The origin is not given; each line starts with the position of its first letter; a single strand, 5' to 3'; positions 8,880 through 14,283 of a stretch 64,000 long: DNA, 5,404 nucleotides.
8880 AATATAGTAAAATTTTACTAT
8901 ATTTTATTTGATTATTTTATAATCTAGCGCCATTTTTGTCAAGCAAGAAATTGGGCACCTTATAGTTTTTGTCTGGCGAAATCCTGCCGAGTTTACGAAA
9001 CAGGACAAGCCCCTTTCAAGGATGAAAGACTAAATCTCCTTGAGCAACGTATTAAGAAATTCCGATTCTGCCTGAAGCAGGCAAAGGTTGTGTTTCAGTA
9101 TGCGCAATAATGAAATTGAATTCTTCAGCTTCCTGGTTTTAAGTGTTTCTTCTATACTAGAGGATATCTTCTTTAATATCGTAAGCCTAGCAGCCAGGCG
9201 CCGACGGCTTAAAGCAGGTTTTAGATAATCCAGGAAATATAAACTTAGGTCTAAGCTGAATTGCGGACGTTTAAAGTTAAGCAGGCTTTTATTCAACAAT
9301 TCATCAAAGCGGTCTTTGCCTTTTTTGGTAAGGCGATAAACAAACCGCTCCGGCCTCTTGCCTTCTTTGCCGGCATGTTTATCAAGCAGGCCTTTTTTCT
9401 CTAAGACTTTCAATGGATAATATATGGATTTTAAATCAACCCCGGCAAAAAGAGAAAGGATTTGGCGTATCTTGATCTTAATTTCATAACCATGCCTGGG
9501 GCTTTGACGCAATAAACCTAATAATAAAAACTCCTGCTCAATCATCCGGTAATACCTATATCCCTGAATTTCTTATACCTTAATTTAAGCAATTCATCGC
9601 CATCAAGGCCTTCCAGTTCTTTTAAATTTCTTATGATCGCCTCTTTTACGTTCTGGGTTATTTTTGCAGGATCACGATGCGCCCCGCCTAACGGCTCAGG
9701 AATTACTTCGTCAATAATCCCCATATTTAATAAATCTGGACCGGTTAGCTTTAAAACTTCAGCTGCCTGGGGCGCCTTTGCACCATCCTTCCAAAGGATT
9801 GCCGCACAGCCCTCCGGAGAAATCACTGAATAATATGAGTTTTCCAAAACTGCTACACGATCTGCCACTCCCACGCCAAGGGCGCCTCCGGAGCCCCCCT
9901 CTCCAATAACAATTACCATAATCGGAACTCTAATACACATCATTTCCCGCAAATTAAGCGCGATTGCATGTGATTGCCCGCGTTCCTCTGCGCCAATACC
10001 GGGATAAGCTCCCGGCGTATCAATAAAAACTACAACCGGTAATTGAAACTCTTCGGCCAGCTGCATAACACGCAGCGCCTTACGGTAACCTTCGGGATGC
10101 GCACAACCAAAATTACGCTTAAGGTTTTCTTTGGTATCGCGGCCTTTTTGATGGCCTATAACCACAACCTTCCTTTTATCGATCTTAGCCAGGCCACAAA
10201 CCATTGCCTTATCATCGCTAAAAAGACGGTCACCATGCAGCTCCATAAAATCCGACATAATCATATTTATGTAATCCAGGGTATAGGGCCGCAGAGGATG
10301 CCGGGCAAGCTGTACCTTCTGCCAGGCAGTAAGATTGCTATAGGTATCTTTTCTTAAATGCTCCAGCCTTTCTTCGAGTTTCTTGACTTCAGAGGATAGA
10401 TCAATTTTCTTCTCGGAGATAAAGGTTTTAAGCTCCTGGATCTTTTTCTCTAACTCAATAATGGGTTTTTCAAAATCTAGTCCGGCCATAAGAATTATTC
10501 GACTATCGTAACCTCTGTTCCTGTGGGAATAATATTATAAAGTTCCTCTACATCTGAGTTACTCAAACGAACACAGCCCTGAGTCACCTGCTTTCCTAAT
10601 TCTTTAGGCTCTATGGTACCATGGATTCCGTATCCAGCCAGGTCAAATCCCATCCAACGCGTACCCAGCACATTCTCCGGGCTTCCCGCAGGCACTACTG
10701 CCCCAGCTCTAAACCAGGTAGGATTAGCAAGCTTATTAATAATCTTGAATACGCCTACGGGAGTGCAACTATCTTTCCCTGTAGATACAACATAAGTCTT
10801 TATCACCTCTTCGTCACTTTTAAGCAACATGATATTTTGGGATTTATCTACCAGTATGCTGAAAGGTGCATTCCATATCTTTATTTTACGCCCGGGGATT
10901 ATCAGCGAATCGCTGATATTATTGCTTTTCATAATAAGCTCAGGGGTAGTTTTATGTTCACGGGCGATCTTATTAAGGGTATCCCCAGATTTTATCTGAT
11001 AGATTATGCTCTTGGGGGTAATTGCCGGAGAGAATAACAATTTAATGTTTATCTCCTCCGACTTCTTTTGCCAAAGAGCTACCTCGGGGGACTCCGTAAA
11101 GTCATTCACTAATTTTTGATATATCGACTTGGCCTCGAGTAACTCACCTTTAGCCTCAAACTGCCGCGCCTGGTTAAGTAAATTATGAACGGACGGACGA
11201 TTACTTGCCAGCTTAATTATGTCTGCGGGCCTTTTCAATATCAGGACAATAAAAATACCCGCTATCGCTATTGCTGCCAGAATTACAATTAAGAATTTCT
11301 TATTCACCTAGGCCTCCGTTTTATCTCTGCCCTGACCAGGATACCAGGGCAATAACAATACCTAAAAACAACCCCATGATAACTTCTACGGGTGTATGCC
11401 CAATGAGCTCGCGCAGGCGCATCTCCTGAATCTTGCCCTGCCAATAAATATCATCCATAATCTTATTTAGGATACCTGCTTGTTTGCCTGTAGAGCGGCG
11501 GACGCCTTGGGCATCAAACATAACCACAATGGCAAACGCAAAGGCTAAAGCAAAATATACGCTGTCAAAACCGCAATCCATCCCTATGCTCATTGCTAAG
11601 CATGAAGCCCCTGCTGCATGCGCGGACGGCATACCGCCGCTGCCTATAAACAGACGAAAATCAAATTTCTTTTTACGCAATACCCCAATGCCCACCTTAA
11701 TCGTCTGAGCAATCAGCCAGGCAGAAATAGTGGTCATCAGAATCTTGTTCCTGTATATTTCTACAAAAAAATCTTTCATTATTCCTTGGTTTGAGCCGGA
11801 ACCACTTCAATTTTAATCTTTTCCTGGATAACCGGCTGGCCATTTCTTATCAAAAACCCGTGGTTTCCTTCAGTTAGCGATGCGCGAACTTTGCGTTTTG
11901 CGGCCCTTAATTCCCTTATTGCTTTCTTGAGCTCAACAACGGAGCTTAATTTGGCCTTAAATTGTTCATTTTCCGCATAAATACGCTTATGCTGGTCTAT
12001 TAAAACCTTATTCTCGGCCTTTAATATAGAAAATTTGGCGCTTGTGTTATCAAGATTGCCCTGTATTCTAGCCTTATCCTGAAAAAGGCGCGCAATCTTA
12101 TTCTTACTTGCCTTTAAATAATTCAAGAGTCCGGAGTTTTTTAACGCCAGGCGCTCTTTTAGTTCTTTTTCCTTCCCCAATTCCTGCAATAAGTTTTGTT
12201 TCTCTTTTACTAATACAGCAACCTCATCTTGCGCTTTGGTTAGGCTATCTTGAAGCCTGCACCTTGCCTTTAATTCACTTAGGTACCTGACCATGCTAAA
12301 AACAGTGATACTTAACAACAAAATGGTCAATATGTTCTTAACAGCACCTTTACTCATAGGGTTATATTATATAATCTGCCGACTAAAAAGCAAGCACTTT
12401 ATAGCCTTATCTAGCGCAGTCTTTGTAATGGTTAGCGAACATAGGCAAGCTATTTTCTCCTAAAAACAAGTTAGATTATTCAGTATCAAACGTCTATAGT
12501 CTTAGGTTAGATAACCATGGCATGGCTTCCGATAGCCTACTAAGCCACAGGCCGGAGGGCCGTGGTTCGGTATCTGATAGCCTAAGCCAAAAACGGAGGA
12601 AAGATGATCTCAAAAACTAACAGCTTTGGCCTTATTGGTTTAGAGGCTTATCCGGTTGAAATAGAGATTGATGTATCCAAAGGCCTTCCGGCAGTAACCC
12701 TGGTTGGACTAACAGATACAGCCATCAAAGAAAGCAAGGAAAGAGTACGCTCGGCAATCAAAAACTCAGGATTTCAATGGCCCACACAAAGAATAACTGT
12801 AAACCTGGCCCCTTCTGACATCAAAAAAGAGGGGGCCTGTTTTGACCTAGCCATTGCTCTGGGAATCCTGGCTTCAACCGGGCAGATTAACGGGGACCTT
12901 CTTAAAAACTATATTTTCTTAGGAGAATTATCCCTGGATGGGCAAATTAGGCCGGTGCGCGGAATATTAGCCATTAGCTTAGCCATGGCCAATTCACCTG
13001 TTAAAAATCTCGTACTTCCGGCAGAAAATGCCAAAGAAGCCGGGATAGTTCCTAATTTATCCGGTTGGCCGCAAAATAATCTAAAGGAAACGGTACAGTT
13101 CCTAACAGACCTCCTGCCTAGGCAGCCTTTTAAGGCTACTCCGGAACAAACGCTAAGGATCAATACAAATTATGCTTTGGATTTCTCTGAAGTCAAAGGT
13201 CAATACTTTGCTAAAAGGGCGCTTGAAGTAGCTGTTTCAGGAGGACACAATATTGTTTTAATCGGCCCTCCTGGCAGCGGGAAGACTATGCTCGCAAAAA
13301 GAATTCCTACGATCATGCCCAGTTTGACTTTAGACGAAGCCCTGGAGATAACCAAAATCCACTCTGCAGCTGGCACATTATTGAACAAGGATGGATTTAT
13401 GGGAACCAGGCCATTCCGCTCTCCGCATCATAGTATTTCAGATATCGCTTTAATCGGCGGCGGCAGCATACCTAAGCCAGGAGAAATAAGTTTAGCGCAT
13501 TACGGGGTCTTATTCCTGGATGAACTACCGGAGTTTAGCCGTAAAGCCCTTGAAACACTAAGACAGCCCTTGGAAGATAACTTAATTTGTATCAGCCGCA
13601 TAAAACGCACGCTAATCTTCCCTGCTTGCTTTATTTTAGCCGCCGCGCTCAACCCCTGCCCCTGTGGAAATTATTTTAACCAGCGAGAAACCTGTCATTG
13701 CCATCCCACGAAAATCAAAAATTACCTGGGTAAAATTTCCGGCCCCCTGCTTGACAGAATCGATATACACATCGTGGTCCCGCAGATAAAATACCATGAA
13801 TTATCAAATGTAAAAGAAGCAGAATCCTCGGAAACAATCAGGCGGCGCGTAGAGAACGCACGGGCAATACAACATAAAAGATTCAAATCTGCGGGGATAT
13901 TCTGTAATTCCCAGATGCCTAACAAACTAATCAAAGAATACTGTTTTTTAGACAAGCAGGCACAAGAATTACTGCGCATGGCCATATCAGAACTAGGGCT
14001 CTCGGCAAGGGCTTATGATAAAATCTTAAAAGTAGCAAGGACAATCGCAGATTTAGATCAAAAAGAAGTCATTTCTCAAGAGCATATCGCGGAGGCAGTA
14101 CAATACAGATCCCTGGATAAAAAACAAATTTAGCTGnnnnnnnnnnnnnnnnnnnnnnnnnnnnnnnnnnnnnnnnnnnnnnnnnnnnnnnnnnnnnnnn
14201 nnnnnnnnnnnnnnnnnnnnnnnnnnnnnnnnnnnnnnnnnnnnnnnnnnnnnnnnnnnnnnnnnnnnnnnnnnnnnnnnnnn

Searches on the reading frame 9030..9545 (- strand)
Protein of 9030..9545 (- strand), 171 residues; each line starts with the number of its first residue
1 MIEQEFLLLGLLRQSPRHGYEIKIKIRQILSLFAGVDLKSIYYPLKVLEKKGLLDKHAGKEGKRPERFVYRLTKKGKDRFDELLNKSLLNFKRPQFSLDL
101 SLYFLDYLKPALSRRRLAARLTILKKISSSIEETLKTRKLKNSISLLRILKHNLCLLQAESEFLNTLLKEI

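Call 6: search_protein_families(library=pfam, proteins=[window:9030-9545:-], max_evalue=0.01)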
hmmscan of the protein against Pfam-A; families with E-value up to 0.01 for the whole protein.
window:9030-9545:- (171 aa): 4 families
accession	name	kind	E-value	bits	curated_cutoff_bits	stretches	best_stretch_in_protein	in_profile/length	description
PF03551.20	PadR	-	3.4e-14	53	27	1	8-81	1-74/75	Transcriptional regulator PadR-like family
PF13601.12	HTH_34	-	0.00072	20.1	27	1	41-84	31-73/80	Winged helix DNA-binding domain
PF14557.12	AphA_like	-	0.0015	18.7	27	1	8-134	16-138/174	Putative AphA-like transcriptional regulator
PF01638.23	HxlR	-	0.0049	17.1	20.8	0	28-78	23-71/91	HxlR-like helix-turn-helix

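Call 7: search_protein_families(library=ncbifam, proteins=[window:9030-9545:-], max_evalue=0.01)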
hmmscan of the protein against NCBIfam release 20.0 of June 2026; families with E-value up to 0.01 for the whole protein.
window:9030-9545:- (171 aa): 4 families
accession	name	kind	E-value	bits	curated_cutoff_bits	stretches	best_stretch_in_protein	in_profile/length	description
TIGR03433.1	padR_acidobact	paralog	1.2e-09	38.2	101.8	1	5-81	6-82/101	PadR family transcriptional regulator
TIGR02719.1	repress_PhaQ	equivalog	8.7e-05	22.8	139.35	1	6-80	28-99/138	poly-beta-hydroxybutyrate-responsive repressor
TIGR04176.1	MarR_EPS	equivalog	0.00056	19.9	88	1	26-79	21-73/105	MarR family EPS-associated transcriptional regulator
NF006931.0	PRK09416.1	equivalog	0.005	17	112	1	8-82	48-117/135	PadR family transcriptional regulator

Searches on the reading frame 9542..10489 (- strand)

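Call 6: search_protein_families(library=pfam, proteins=[window:9542-10489:-], max_evalue=0.01)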
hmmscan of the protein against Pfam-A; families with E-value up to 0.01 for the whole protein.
window:9542-10489:- (315 aa): 2 families
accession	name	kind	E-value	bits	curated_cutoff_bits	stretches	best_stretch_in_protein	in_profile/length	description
PF03255.19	ACCA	-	3.2e-150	500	23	1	4-312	2-310/310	Acetyl co-enzyme A carboxylase carboxyltransferase-like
PF01039.27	Carboxyl_trans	-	3.9e-19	69.1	22.3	1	94-240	282-424/493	Carboxyl transferase domain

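Call 7: search_protein_families(library=ncbifam, proteins=[window:9542-10489:-], max_evalue=0.01)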
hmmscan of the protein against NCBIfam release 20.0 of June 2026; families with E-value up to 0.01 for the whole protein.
window:9542-10489:- (315 aa): 6 families
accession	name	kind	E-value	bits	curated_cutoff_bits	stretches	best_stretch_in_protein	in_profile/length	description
NF004344.0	PRK05724.1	equivalog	4.7e-152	505.8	357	1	3-313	5-315/319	acetyl-CoA carboxylase carboxyltransferase subunit alpha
TIGR00513.1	accA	equivalog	3.7e-146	486.6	319.3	1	4-312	6-314/321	acetyl-CoA carboxylase carboxyl transferase subunit alpha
NF041504.1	AccA_sub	subfamily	1.9e-111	371.5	300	1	56-311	1-256/257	carboxyltransferase subunit alpha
NF008971.0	PRK12319.1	equivalog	2.5e-95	318.9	406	1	59-310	8-255/256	acetyl-CoA carboxylase carboxyl transferase subunit alpha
TIGR01117.1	mmdA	subfamily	9e-09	34.6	998.8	1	67-241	277-449/512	methylmalonyl-CoA decarboxylase subunit alpha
TIGR03134.1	malonate_gamma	equivalog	2e-06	27.5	237.15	1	91-270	18-210/258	biotin-independent malonate decarboxylase subunit gamma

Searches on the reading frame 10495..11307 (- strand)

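Call 6: search_protein_families(library=pfam, proteins=[window:10495-11307:-], max_evalue=0.01)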
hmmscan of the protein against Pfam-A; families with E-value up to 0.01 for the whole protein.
window:10495-11307:- (270 aa): 3 families
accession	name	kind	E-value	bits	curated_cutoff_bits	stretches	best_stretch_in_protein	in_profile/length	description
PF03734.19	YkuD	-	2.1e-24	87.2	23.4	1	150-268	3-146/146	L,D-transpeptidase catalytic domain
PF01476.26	LysM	-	1.5e-12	47.7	20.9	1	103-145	1-43/43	LysM domain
PF23473.1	LysM3_LYK4_5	-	0.0061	17.1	29.3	0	103-138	5-40/48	LYK4/5 LysM3 domain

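Call 7: search_protein_families(library=ncbifam, proteins=[window:10495-11307:-], max_evalue=0.01)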
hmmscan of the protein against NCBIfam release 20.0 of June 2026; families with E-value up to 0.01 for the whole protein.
window:10495-11307:- (270 aa): 12 families
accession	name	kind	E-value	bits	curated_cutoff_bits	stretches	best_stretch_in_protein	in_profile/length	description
NF047955.1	TransPepLdtE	equivalog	4.4e-12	45.8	480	1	102-269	41-233/322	L,D-transpeptidase LdtE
NF007563.0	PRK10190.1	equivalog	1e-08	34.7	517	1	203-269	167-231/310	L,D-transpeptidase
NF007612.0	PRK10260.1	equivalog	2.3e-08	33.4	583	1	202-269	169-234/306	L,D-transpeptidase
NF040925.1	LD_carbox_ElsL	exception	3.1e-06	27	270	1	228-268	118-158/164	cell wall-recycling L,D-carboxypeptidase ElsL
NF004786.0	PRK06132.1-3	equivalog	1e-05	24.5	329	1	147-268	27-138/418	hypothetical protein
NF010495.0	PRK13914.1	equivalog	0.00011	21.4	647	1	89-147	17-74/481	invasion associated endopeptidase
NF010723.1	PRK14125.1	equivalog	0.00014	21.8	60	1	98-144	30-84/87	cell division suppressor protein YneA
NF008050.0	PRK10783.1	equivalog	0.00042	18.7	508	1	98-145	400-448/457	murein transglycosylase D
NF004974.0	PRK06347.1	equivalog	0.00043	19.4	701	1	100-177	479-555/592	1,4-beta-N-acetylmuramoylhydrolase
NF052398.1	Agg_Promo_Fact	equivalog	0.00092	19.4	170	1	100-145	28-74/202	aggregation-promoting factor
TIGR02899.1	spore_safA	subfamily_domain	0.0025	17.7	67.85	1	106-144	2-42/44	SafA/ExsA family spore coat assembly protein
NF050804.1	CellDivDipMCaul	equivalog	0.0048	15.7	900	1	102-143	310-352/634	cell division endopeptidase DipM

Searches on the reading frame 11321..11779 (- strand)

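Call 6: search_protein_families(library=pfam, proteins=[window:11321-11779:-], max_evalue=0.01)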
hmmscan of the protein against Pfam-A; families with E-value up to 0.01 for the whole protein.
window:11321-11779:- (152 aa): 1 family
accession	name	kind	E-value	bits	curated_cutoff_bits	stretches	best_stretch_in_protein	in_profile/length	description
PF02681.20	DUF212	-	1.2e-46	158.4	26.5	1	10-143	2-126/126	Divergent PAP2 family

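Call 7: search_protein_families(library=ncbifam, proteins=[window:11321-11779:-], max_evalue=0.01)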
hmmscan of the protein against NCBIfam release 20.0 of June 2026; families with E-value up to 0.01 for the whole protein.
window:11321-11779:- (152 aa): 0 families

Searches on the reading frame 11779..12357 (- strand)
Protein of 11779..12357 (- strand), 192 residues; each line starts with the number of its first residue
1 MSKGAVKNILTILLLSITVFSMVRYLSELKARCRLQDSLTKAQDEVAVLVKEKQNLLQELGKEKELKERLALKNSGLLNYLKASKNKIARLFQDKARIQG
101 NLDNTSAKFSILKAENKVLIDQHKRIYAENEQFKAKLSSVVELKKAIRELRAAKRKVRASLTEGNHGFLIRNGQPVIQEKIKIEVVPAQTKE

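Call 9: search_protein_families(library=ncbifam, proteins=[window:11779-12357:-], max_evalue=0.001)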
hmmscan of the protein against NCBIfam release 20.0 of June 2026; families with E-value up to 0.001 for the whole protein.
window:11779-12357:- (192 aa): 1 family
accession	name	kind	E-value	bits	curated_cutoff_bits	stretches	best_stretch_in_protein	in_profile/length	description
NF006542.0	PRK09039.1-1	equivalog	0.00014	20.9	388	1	5-154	22-164/627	peptidoglycan -binding protein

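Call 15: search_protein_families(library=pfam, proteins=[window:11779-12357:-], max_evalue=0.1)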
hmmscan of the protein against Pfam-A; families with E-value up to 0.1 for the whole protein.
window:11779-12357:- (192 aa): 7 families
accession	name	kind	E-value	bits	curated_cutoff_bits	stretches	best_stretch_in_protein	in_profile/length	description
PF06156.18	YabA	-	0.021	15.8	30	1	90-165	5-81/103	Initiation control protein YabA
PF19579.4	FtsL_2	-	0.021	15.2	24.6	0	2-77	11-84/100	Bacteriodetes cell division protein (FtsL-like)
PF06780.16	Erp_C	-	0.044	14.2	24.3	1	122-184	44-104/140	Erp protein C-terminus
PF07888.16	CALCOCO1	-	0.051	12.9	36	1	32-156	75-200/496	Calcium binding and coiled-coil domain (CALCOCO1) like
PF10473.14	CENP-F_leu_zip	-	0.058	13.9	34.5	0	85-158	23-97/140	Leucine-rich repeats of kinetochore protein Cenp-F/LEK1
PF04791.21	LMBR1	-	0.073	12.4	31.9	1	20-173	181-334/510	LMBR1-like membrane protein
PF04136.21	COG3_N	-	0.081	13.3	27.9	1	78-150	3-75/147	Conserved oligomeric Golgi complex subunit 3, N-terminal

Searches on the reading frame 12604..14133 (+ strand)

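Call 9: search_protein_families(library=ncbifam, proteins=[window:12604-14133:+], max_evalue=0.001)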
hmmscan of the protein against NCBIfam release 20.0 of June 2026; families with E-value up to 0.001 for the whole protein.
window:12604-14133:+ (509 aa): 13 families
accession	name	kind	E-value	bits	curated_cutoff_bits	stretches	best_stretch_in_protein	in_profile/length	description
TIGR00368.1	TIGR00368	hypoth_equivalog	3.5e-190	632.8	362.4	1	9-502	5-499/499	YifB family Mg chelatase-like AAA ATPase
NF007365.0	PRK09862.1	equivalog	7.9e-135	450.3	530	1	10-507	11-497/506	YifB family Mg chelatase-like AAA ATPase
TIGR02902.1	spore_lonB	equivalog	1.4e-12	47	723.3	2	193-327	63-203/531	ATP-dependent protease LonB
TIGR00764.1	lon_rel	equivalog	3.4e-11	42.4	516.6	1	196-253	19-76/608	ATP-dependent protease LonB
TIGR02903.1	spore_lon_C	equivalog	9.5e-11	40.9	678.8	1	193-326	152-292/615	Lon family ATP-dependent protease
NF038308.1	RNA_repair_RtcR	equivalog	1e-05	24.6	650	0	204-234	194-224/530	RNA repair transcriptional activator RtcR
TIGR00416.1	sms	equivalog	2.5e-05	23.2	403.05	1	61-144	355-435/454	DNA repair protein RadA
TIGR00763.1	lon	equivalog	7.5e-05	21.4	608.05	0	101-149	723-771/795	endopeptidase La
NF000868.0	PRK00080.1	equivalog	8.8e-05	21.5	282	0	196-238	26-75/330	Holliday junction branch migration DNA helicase RuvB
TIGR00635.1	ruvB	equivalog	0.00031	19.9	299.05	0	216-238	32-54/305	Holliday junction branch migration DNA helicase RuvB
TIGR02788.1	VirB11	equivalog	0.00055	19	249.95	0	195-248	125-182/308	P-type DNA transfer ATPase VirB11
TIGR03922.1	T7SS_EccA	equivalog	0.00059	18.5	466.65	1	203-250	302-348/557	type VII secretion AAA-ATPase EccA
NF003745.1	PRK05342.1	equivalog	0.00078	18.4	359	0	215-238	110-133/418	ATP-dependent Clp protease ATP-binding subunit ClpX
